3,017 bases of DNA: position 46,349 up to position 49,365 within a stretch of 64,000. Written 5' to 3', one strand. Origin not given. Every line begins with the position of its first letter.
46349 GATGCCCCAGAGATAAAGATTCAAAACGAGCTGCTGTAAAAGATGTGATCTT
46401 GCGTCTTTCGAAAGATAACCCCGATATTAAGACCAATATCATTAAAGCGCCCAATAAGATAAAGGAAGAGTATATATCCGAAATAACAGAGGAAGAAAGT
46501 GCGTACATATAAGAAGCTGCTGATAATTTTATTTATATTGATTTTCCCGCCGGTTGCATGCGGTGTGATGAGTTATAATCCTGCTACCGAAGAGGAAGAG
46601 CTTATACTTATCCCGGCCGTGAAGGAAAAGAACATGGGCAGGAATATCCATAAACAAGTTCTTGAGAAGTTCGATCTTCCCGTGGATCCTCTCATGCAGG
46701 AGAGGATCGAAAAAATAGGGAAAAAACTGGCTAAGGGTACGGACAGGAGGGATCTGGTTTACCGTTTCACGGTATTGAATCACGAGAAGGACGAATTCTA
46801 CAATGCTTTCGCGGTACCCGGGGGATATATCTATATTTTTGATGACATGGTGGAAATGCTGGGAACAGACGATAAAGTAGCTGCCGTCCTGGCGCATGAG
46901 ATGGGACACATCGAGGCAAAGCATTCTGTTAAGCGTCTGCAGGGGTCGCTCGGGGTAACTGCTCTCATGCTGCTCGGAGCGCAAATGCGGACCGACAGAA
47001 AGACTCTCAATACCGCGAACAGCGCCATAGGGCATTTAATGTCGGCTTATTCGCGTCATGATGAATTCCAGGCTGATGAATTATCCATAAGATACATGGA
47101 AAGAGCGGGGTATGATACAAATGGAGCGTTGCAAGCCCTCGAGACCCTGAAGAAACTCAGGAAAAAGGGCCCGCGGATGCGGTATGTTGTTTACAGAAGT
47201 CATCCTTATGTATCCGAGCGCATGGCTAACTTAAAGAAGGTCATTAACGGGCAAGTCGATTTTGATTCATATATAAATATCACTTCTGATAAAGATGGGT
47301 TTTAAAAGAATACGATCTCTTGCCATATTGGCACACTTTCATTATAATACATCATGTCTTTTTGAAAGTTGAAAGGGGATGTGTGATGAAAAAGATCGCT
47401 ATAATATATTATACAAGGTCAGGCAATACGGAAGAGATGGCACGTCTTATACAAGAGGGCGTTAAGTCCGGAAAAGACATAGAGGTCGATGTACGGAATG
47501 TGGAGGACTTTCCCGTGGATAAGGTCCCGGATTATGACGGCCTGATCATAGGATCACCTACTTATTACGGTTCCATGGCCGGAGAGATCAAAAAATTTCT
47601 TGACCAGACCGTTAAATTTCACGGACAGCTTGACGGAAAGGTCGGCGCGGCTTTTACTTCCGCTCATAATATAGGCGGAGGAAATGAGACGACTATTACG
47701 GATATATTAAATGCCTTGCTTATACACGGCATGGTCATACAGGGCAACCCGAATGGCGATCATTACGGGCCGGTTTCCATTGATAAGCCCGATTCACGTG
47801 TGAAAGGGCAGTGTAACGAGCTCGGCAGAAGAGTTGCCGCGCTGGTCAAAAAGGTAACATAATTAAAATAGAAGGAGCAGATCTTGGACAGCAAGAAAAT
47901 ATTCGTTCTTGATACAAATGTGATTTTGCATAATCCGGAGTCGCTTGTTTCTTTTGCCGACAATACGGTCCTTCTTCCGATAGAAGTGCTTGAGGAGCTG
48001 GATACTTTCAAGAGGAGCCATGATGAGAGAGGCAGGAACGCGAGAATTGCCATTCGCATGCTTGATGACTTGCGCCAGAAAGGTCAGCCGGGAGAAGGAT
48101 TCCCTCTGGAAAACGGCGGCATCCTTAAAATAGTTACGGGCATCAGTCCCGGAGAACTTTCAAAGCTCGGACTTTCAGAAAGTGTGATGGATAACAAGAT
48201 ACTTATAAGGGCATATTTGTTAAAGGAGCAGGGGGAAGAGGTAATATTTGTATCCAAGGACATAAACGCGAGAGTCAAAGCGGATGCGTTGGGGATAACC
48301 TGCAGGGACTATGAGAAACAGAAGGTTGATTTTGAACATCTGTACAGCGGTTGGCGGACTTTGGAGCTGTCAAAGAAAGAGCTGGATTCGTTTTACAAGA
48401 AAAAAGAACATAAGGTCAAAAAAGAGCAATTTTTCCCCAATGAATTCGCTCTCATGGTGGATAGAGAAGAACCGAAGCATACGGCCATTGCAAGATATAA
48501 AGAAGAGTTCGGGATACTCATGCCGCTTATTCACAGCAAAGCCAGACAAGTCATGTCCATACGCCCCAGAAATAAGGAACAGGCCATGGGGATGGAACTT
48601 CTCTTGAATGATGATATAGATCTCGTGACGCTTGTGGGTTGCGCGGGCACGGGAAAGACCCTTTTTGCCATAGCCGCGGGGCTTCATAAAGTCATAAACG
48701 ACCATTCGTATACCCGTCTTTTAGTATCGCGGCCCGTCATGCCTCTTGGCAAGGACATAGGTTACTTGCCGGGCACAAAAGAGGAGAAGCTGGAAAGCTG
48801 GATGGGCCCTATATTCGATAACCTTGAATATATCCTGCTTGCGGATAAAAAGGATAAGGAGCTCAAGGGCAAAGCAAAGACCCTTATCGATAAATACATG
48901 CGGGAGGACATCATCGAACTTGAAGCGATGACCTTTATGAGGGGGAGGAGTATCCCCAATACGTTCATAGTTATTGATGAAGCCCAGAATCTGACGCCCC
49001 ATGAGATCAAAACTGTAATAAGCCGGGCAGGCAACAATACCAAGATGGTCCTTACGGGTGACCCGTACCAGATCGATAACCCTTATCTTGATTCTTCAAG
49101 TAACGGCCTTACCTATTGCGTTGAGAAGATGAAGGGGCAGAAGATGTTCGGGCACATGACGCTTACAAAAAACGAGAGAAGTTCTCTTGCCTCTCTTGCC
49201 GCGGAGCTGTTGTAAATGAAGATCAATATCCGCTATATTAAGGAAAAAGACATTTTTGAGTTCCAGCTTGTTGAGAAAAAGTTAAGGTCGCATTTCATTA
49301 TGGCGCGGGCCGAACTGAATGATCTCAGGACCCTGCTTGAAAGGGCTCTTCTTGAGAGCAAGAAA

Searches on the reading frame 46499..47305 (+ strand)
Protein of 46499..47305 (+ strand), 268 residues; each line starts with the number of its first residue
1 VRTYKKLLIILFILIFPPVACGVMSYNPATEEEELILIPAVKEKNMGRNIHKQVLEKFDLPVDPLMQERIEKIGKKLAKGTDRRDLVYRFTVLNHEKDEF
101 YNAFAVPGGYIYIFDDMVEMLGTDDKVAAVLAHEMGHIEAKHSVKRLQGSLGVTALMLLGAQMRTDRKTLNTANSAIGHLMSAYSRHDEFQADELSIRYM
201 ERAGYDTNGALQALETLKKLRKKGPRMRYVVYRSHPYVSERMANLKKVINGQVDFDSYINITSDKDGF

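Call 7: search_protein_families(library=pfam, proteins=[window:46499-47305:+], max_evalue=0.01)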
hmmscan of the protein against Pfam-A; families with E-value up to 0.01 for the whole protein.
window:46499-47305:+ (268 aa): 1 family
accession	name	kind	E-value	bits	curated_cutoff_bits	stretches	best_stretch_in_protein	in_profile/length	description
PF01435.24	Peptidase_M48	-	2.2e-32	112.9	20.3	1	65-247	2-184/186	Peptidase family M48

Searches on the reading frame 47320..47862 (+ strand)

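Call 7: search_protein_families(library=pfam, proteins=[window:47320-47862:+], max_evalue=0.01)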
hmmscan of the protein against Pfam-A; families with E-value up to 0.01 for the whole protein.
window:47320-47862:+ (180 aa): 4 families
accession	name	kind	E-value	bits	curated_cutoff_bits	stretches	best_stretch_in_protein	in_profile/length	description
PF03358.20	FMN_red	-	1.7e-12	47.6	24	1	67-140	66-139/152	NADPH-dependent FMN reductase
PF12724.12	Flavodoxin_5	-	4.2e-11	43.8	27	1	28-113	2-82/145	Flavodoxin domain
PF00258.30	Flavodoxin_1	-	1.2e-10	42.2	25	1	28-100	1-75/143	Flavodoxin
PF12641.12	Flavodoxin_3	-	7.5e-06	26.3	27.5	1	27-99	1-68/160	Flavodoxin domain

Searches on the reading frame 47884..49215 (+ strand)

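Call 7: search_protein_families(library=pfam, proteins=[window:47884-49215:+], max_evalue=0.01)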
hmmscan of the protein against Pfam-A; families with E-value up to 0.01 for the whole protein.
window:47884-49215:+ (443 aa): 6 families
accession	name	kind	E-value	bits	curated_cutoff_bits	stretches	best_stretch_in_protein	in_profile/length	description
PF02562.22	PhoH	-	6.9e-49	166.6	27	1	226-431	2-190/205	PhoH-like protein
PF13638.12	PIN_4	-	7.4e-30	104.4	21.9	1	7-144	1-132/132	PIN domain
PF13604.12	AAA_30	-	2.2e-07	31.2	27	1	356-397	86-128/191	AAA domain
PF13401.12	AAA_22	-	1.9e-05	25.4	27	0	348-396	84-125/130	AAA domain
PF13245.12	AAA_19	-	7.3e-05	23.4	25.1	0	328-397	62-129/134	AAA domain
PF01443.25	Viral_helicase1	-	0.0023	18.2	21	1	351-401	50-101/228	Viral superfamily 1 RNA helicase core domain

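Call 8: search_protein_families(library=ncbifam, proteins=[window:47884-49215:+], max_evalue=0.01)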
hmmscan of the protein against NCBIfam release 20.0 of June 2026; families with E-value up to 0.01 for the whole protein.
window:47884-49215:+ (443 aa): 2 families
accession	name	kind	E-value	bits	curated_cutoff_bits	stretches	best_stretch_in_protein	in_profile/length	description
NF053827.1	RNA5-3helPhoH2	equivalog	9.4e-85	285.2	680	1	5-443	2-423/427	RNA 5'-3' helicase PhoH2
NF007827.1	PRK10536.1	equivalog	1.7e-25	89.9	380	1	211-433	34-243/253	phosphate starvation-inducible protein PhoH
